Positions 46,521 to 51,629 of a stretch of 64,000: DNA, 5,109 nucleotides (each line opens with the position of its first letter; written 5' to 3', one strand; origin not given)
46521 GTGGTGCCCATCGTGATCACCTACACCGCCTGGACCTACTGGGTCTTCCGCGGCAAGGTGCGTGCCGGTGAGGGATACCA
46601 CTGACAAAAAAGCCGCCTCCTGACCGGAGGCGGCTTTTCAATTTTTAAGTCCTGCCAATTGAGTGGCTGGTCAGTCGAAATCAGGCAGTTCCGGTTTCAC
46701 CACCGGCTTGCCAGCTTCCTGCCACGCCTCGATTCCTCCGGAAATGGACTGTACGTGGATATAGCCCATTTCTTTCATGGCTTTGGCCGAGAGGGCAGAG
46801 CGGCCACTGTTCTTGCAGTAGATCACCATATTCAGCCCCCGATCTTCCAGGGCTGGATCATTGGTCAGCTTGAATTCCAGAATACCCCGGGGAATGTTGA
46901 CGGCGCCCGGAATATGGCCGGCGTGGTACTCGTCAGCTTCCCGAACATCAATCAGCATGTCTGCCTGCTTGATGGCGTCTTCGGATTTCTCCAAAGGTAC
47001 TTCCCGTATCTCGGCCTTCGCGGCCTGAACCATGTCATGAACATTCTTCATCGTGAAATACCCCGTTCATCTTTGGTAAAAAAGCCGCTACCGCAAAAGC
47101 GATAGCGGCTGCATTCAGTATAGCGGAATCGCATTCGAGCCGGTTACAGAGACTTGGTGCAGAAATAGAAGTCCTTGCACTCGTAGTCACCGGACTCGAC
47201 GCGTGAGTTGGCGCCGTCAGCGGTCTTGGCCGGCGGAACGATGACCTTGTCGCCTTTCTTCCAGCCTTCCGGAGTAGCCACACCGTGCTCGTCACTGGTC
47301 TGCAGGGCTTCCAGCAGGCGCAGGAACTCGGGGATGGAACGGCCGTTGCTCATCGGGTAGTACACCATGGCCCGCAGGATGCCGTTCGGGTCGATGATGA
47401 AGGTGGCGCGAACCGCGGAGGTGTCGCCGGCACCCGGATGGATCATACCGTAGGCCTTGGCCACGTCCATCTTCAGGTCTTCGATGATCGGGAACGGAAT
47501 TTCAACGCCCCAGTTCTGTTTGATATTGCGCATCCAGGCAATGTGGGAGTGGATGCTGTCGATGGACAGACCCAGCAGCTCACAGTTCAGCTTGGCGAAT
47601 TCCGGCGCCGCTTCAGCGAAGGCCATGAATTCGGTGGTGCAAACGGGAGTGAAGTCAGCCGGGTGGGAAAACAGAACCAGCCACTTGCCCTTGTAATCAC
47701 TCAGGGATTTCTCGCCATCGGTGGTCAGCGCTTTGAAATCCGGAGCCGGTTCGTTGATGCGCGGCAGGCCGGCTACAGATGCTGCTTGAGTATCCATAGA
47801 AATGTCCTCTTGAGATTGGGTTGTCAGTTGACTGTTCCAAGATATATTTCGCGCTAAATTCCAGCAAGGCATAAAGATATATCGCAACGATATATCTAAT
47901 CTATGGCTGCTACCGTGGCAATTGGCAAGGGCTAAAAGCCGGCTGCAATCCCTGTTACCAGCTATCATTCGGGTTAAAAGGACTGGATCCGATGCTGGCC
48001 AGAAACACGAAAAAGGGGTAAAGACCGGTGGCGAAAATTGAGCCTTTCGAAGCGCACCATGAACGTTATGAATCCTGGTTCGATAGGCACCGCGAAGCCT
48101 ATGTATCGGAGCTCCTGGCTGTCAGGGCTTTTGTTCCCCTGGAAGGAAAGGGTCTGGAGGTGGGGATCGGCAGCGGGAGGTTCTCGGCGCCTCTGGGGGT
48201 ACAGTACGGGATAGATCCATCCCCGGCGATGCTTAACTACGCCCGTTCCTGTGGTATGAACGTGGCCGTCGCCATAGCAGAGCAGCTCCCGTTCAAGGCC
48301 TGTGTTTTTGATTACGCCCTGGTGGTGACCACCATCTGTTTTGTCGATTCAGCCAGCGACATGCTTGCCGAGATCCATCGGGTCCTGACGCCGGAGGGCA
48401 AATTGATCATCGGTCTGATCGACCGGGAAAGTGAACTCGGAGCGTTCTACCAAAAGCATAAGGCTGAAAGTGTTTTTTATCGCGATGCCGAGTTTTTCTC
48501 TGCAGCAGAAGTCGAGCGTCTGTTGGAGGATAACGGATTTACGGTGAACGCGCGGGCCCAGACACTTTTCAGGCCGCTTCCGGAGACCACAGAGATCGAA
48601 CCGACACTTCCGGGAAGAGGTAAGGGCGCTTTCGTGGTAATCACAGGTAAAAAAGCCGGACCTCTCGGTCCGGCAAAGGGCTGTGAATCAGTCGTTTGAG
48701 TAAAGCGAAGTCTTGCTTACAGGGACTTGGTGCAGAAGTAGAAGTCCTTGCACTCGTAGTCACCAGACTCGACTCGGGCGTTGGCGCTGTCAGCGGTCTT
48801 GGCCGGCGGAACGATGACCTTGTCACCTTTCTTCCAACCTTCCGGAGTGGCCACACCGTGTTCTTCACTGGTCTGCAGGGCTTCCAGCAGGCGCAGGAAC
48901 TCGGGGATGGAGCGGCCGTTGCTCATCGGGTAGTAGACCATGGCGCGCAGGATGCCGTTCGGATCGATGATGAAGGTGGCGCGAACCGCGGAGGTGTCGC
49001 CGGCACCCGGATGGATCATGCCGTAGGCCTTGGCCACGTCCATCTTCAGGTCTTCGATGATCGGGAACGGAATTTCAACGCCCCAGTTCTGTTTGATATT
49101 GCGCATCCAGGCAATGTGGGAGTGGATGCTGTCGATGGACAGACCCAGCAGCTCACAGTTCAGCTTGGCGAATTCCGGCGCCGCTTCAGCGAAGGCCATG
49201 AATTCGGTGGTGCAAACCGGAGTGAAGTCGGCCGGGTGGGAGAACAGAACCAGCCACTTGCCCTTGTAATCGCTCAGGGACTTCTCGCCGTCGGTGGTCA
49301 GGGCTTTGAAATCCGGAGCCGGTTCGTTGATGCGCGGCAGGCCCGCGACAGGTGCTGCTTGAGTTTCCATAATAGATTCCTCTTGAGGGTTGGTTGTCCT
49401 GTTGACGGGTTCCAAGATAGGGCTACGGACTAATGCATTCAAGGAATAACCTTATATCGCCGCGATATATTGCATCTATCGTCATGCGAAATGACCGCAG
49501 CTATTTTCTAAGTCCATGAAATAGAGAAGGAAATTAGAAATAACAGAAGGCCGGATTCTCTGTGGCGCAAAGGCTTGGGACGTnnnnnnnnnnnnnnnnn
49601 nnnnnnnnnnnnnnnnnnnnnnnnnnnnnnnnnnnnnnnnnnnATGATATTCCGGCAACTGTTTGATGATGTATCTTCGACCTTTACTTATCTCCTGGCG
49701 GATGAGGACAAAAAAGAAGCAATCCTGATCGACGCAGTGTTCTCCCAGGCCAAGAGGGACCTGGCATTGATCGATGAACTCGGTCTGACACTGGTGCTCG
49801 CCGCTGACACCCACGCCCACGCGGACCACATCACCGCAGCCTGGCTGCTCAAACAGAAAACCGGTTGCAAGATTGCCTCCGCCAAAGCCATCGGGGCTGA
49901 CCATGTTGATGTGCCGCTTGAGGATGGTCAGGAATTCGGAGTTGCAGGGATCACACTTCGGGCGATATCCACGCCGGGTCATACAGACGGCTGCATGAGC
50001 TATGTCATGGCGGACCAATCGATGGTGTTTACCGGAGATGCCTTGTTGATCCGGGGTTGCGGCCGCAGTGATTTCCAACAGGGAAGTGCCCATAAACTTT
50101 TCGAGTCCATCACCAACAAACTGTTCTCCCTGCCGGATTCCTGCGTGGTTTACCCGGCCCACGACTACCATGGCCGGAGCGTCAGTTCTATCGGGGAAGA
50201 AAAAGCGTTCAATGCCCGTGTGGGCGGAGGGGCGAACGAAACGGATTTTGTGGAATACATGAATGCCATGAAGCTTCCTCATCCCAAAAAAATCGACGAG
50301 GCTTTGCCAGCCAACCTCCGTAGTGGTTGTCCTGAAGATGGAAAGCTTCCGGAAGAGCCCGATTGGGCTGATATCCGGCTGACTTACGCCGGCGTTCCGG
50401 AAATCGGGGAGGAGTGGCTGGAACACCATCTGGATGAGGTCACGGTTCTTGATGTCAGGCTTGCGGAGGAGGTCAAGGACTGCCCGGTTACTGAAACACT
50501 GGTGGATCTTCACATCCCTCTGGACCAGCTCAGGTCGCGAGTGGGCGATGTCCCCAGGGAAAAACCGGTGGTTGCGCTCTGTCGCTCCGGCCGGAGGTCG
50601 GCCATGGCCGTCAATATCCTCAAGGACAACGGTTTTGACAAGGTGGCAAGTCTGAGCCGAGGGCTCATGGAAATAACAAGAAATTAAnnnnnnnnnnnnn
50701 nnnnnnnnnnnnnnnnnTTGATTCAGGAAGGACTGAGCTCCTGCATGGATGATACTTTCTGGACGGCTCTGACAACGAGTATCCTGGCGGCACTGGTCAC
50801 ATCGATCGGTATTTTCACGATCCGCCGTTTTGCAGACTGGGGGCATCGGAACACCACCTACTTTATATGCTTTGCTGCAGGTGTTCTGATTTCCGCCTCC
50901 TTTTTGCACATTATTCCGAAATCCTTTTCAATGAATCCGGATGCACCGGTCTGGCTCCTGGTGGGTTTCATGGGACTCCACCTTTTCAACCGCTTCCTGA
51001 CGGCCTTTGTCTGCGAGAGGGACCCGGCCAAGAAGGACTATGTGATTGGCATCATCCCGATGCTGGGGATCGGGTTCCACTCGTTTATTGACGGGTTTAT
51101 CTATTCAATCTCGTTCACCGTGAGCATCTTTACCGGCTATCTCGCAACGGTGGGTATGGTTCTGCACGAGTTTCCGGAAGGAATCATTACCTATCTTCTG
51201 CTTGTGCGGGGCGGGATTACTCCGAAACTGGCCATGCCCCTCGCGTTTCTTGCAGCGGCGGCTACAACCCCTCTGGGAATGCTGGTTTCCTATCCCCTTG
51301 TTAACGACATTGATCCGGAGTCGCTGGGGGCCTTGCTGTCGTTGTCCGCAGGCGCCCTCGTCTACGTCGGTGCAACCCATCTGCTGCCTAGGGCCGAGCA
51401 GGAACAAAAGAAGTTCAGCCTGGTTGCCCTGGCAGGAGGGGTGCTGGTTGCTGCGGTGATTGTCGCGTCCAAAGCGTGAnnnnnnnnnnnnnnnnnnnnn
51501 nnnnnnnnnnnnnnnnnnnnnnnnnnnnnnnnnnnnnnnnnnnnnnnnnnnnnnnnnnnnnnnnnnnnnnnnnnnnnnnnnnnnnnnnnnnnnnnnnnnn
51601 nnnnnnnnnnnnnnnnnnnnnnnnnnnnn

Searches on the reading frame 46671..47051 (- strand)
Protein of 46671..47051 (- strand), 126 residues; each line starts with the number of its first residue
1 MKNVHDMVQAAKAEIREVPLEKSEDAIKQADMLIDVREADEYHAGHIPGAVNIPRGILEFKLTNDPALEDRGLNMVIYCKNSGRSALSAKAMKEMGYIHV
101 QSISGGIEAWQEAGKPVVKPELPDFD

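Call 31: search_protein_families(library=pfam, proteins=[window:46671-47051:-])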
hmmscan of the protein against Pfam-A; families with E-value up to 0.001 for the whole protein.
window:46671-47051:- (126 aa): 1 family
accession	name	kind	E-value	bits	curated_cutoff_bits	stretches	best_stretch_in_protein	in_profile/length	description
PF00581.25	Rhodanese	-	6.1e-21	75.2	22.2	1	25-113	7-102/102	Rhodanese-like domain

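Call 50: search_protein_families(library=ncbifam, proteins=[window:46671-47051:-])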
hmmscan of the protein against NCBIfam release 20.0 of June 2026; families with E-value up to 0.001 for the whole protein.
window:46671-47051:- (126 aa): 15 families
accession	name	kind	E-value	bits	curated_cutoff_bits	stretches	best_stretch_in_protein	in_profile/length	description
NF006444.0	PRK08762.1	equivalog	5.8e-27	94.3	449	1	5-123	4-120/387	molybdopterin-synthase adenylyltransferase MoeB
NF045521.1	rhoda_near_glyco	subfamily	4.8e-14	52.4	145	1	11-119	13-117/144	rhodanese homology domain-containing protein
NF005902.0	PRK07878.1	equivalog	2.4e-12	46.5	647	1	11-113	285-384/392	adenylyltransferase/sulfurtransferase MoeZ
NF005646.0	PRK07411.1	equivalog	7.1e-12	45.1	633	1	11-117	277-386/390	molybdopterin-synthase adenylyltransferase MoeB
TIGR02981.1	phageshock_pspE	exception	2.7e-11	43.6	126.3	1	29-108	17-93/101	thiosulfate sulfurtransferase PspE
NF007627.0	PRK10287.1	equivalog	3.2e-11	43.4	102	1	29-108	19-95/104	thiosulfate sulfurtransferase PspE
NF001195.0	PRK00162.1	equivalog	1.2e-09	38.4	102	1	16-117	5-103/108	thiosulfate sulfurtransferase GlpE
NF041203.1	rhodanese_LYCAU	equivalog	6.8e-09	35.5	115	1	9-117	14-123/126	rhodanese-related (seleno)protein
NF008752.0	PRK11784.1-4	equivalog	1.5e-08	33.9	266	1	23-54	11-42/357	tRNA 2-selenouridine(34) synthase MnmH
NF045694.1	seleno_TsoB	exception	6.4e-08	31.1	805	1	21-119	52-158/572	rhodanese/DsbD fusion-like selenoprotein TsoB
NF008750.0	PRK11784.1-2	equivalog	2.1e-07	30.4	241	1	25-54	9-39/346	tRNA 2-selenouridine(34) synthase MnmH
TIGR03167.1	tRNA_sel_U_synt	equivalog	2.3e-06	27.2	219.75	1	31-54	3-26/311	tRNA 2-selenouridine(34) synthase MnmH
NF001133.1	PRK00142.1-1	equivalog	5.2e-06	26.2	170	1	17-112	107-205/229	oxygen-dependent tRNA uridine(34) hydroxylase TrhO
TIGR03865.1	PQQ_CXXCW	subfamily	3.2e-05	23.9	128.05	1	70-119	114-164/167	PQQ-dependent catabolism-associated CXXCW motif protein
TIGR04271.1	ThiI_C_thiazole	equivalog_domain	0.00027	20.9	70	1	4-100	3-96/101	thiazole biosynthesis protein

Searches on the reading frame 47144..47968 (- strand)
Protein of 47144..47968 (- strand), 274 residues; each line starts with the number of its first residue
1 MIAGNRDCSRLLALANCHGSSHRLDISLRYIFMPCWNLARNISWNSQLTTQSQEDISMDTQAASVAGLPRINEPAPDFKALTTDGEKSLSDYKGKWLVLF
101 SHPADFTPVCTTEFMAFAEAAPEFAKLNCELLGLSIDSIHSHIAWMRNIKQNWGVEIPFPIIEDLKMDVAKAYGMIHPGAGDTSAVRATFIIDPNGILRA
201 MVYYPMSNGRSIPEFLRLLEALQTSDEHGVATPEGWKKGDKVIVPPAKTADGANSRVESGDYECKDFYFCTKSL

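Call 3: search_protein_families(library=pfam, proteins=[window:47144-47968:-])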
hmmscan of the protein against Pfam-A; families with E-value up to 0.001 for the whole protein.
window:47144-47968:- (274 aa): 3 families
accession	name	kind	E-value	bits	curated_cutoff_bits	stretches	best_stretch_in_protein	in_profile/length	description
PF00578.27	AhpC-TSA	-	8.5e-38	129.5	26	1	71-200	1-123/124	AhpC/TSA family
PF08534.16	Redoxin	-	3.1e-17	63.2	26.6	1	72-208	3-138/148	Redoxin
PF10417.14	1-cysPrx_C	-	6.5e-15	55.3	21.1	1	221-260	1-41/41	C-terminal domain of 1-Cys peroxiredoxin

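Call 4: search_protein_families(library=ncbifam, proteins=[window:47144-47968:-])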
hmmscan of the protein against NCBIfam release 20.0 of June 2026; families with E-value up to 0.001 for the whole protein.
window:47144-47968:- (274 aa): 12 families
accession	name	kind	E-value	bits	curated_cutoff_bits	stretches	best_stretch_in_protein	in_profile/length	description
NF009668.0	PRK13189.1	equivalog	7.8e-90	300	211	1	66-273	7-221/224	peroxiredoxin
NF009669.0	PRK13190.1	equivalog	2.1e-69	232.8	261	1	73-269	7-199/203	putative peroxiredoxin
NF010122.0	PRK13599.1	equivalog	1.1e-61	208.1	456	1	73-273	11-218/220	peroxiredoxin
NF009670.0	PRK13191.1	equivalog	1.4e-61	207.8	374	1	68-261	6-202/215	putative peroxiredoxin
NF040737.1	peroxi_PrxU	equivalog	7.4e-39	133.8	270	1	54-247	21-219/233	thioredoxin-dependent peroxiredoxin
NF011576.0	PRK15000.1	subfamily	1.1e-30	106.8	301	1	92-242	32-181/200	peroxiredoxin C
TIGR03137.1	AhpC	equivalog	2e-24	86.4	272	1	90-245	27-179/187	alkyl hydroperoxide reductase subunit C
NF053650.1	PerredPrxQDein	equivalog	3e-14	53.2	260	1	76-198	2-122/148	thioredoxin-dependent peroxiredoxin PrxQ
NF002854.0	PRK03147.1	subfamily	6.1e-08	32.7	170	1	70-216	37-169/176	thiol-disulfide oxidoreductase ResA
NF006960.0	PRK09437.1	equivalog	1.6e-07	31.3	140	1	73-197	8-131/156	thioredoxin-dependent thiol peroxidase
NF001808.0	PRK00522.1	equivalog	3.9e-05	23.1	123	1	67-222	16-165/167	thiol peroxidase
NF045827.1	perox_SUH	exception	0.00026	20.4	298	1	88-199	38-144/178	thiol peroxidase Prx-SUH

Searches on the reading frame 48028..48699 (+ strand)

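Call 31: search_protein_families(library=pfam, proteins=[window:48028-48699:+])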
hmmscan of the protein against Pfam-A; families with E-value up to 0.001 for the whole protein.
window:48028-48699:+ (223 aa): 5 families
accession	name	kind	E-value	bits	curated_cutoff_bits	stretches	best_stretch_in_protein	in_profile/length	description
PF08241.18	Methyltransf_11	-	3.8e-16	59.9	21.2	1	43-128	1-95/95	Methyltransferase domain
PF13649.12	Methyltransf_25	-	5.9e-11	43.4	27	1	43-124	2-97/97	Methyltransferase domain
PF13489.12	Methyltransf_23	-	3.8e-09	36.9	27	1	18-173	1-161/164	Methyltransferase domain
PF08242.18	Methyltransf_12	-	6e-07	30.5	30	1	43-126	1-98/98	Methyltransferase domain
PF13847.12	Methyltransf_31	-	1.4e-06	28.5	27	1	43-170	8-145/145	Methyltransferase domain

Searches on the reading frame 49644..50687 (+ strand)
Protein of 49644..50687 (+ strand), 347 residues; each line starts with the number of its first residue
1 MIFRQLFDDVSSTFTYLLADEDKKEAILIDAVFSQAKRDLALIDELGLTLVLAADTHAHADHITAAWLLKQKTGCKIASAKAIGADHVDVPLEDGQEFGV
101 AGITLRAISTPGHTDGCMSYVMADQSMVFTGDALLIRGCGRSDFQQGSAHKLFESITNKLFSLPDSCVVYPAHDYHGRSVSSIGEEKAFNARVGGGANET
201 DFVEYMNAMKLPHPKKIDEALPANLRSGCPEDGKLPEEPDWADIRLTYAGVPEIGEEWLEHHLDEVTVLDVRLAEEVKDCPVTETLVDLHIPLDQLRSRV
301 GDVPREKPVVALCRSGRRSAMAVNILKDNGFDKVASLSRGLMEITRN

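Call 31: search_protein_families(library=pfam, proteins=[window:49644-50687:+])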
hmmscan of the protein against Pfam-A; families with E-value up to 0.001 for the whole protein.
window:49644-50687:+ (347 aa): 2 families
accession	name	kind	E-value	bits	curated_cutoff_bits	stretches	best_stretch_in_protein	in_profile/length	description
PF00753.33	Lactamase_B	-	1e-19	71.7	22.7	1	10-173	3-196/196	Metallo-beta-lactamase superfamily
PF00581.25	Rhodanese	-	7.5e-07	30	22.2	1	257-345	3-100/102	Rhodanese-like domain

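Call 50: search_protein_families(library=ncbifam, proteins=[window:49644-50687:+])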
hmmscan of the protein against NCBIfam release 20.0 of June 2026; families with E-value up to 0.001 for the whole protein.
window:49644-50687:+ (347 aa): 22 families
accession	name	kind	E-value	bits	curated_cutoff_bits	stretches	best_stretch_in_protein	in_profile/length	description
TIGR03413.1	GSH_gloB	equivalog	4.3e-31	108.2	200.8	1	13-176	10-167/248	hydroxyacylglutathione hydrolase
NF040641.1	bifunc_ST_SDO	equivalog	5.9e-30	104.5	625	2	91-228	261-403/423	bifunctional sulfur transferase/dioxygenase Blh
NF041804.1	MBL_fold_SolJ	exception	1.6e-21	76.6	350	1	16-177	21-182/224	solanimycin biosynthesis MBL-fold hydrolase SolJ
NF007597.0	PRK10241.1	equivalog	7e-15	55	421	1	14-176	13-168/251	hydroxyacylglutathione hydrolase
NF033105.1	bla_subclass_B3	equivalog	1.3e-11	44.3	240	1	86-125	119-158/257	subclass B3 metallo-beta-lactamase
NF012229.1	bla_class_B_core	domain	5.5e-10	39.6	100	1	15-122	15-138/139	metallo-beta-lactamase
NF006444.0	PRK08762.1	equivalog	3.8e-07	29.1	449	1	259-342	23-105/387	molybdopterin-synthase adenylyltransferase MoeB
TIGR04271.1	ThiI_C_thiazole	equivalog_domain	1.5e-06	28.2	70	1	264-334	25-96/101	thiazole biosynthesis protein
NF033184.1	B3_Acin_new1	exception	7.4e-06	25.3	580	0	15-106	51-164/283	putative subclass B3 metallo-beta-lactamase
NF000438.2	blaPOM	exception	1.2e-05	24.6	610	0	87-125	153-191/286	POM family subclass B3 metallo-beta-lactamase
NF000469.2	CAR_gen_B3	exception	1.3e-05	24.3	500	1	85-141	167-223/311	CAR family subclass B3 metallo-beta-lactamase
NF000216.2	blaFEZ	exception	7.7e-05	22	600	0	86-128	141-183/282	FEZ family subclass B3 metallo-beta-lactamase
NF045521.1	rhoda_near_glyco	subfamily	0.0001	22.1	145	1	250-344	16-108/144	rhodanese homology domain-containing protein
NF007627.0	PRK10287.1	equivalog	0.00011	22.4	102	1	269-337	24-91/104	thiosulfate sulfurtransferase PspE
NF047339.1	blaCSR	exception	0.00016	21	600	1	72-134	143-207/295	CSR family subclass B3 metallo-beta-lactamase-like protein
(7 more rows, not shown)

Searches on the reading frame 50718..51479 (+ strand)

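Call 31: search_protein_families(library=pfam, proteins=[window:50718-51479:+])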
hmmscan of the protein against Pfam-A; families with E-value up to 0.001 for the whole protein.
window:50718-51479:+ (253 aa): 1 family
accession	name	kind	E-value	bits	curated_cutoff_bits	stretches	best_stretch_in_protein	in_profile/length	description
PF02535.28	Zip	-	1e-26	94.4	35.1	2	102-248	169-322/323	ZIP Zinc transporter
